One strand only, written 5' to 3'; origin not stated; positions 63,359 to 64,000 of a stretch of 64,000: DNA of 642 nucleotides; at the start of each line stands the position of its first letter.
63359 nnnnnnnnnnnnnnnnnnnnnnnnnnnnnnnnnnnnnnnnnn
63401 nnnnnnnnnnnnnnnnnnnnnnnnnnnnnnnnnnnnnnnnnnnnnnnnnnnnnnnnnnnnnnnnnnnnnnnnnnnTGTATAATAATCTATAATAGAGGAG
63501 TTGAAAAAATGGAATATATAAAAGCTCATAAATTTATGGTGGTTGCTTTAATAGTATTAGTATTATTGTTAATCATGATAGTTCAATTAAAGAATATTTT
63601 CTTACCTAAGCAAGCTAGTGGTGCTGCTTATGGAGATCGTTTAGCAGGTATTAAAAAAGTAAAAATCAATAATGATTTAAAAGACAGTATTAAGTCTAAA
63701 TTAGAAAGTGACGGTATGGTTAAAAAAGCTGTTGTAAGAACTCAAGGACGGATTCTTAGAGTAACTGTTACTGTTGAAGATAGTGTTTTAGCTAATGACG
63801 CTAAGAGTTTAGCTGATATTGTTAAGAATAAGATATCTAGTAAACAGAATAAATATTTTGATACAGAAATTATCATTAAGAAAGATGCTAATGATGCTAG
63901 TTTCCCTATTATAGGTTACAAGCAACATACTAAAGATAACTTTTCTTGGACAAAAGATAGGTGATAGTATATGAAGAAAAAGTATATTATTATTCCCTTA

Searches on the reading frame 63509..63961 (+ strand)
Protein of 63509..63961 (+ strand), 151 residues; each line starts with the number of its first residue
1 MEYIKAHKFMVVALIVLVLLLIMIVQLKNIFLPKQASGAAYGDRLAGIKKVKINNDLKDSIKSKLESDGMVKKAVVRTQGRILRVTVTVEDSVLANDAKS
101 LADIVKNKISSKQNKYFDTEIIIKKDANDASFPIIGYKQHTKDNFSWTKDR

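Call 20: search_protein_families(library=pfam, proteins=[window:63509-63961:+], max_evalue=0.001)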
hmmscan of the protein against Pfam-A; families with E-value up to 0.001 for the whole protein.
window:63509-63961:+ (151 aa): 0 families

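Call 44: find_encoding_contigs(protein=window:63509-63961:+, flank=10000, max_places=1)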
Protein window:63509-63961:+ (151 aa): 23 contigs read that carry it; 1 place shown.
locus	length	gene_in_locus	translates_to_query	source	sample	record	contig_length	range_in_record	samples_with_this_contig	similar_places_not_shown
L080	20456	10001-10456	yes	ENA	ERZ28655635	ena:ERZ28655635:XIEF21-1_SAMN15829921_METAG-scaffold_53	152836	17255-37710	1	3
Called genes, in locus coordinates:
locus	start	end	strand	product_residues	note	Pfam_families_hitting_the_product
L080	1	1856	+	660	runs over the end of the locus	PF22745:Nlig-Ia, PF01653:DNA_ligase_aden, PF03120:OB_DNA_ligase, PF03119:DNA_ligase_ZBD, PF12826:HHH_2, PF14520:HHH_5 (weak), PF00533:BRCT, PF12738:PTCB-BRCT, +1 more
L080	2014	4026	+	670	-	PF00501:AMP-binding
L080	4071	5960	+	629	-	PF00512:HisKA, PF02518:HATPase_c, PF00072:Response_reg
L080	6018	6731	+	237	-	-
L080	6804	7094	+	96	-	PF02686:GatC (weak)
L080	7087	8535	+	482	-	PF01425:Amidase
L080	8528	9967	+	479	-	PF02934:GatB_N, PF02637:GatB_Yqey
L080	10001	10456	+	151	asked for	-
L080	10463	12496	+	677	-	PF00990:GGDEF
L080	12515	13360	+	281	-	PF03631:Virul_fac_BrkB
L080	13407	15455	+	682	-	PF27449:LtaS_N, PF00884:Sulfatase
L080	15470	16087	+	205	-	-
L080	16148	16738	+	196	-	-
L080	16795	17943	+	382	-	PF00266:Aminotran_5, PF00155:Aminotran_1_2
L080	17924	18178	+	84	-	PF00085:Thioredoxin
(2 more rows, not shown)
